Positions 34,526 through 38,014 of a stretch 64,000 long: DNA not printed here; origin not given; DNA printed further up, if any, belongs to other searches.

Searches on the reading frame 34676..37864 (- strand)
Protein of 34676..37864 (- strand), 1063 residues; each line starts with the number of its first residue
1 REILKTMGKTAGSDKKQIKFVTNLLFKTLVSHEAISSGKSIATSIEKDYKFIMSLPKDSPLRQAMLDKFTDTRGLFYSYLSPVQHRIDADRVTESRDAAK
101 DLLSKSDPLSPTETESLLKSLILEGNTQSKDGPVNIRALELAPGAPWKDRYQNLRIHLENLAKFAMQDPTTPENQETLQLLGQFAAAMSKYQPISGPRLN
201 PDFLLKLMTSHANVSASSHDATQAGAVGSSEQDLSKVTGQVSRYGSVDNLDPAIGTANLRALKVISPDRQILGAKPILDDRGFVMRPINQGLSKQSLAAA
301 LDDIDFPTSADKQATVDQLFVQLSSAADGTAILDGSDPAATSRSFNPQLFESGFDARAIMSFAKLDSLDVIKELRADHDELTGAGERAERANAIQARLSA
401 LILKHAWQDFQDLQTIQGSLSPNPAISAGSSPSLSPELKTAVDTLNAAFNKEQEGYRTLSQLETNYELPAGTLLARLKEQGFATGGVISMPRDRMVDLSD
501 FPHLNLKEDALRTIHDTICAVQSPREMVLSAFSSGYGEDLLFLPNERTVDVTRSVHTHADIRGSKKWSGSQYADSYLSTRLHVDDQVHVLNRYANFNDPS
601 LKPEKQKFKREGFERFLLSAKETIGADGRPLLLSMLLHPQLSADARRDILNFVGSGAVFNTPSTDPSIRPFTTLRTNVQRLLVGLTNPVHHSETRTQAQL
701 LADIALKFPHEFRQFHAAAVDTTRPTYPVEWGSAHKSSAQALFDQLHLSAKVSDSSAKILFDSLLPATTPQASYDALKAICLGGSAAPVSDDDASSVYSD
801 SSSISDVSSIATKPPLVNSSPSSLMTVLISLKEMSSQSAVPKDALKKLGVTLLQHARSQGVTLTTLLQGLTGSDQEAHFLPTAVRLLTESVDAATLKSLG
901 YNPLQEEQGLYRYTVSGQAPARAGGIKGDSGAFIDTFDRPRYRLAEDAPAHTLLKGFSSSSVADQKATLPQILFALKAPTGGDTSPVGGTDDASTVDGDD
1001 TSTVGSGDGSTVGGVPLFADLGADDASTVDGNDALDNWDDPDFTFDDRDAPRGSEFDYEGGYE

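Call 6: search_protein_families(library=pfam, proteins=[window:34676-37864:-], max_evalue=1)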
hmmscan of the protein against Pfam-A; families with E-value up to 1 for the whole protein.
window:34676-37864:- (1063 aa): 1 family
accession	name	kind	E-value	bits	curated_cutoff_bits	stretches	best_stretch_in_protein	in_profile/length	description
PF12926.12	MOZART2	-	0.16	12.3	23.3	1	755-796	48-89/91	Mitotic-spindle organizing gamma-tubulin ring associated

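Call 7: search_protein_families(library=ncbifam, proteins=[window:34676-37864:-], max_evalue=1)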
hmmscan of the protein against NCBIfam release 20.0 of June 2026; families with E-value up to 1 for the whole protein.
window:34676-37864:- (1063 aa): 0 families
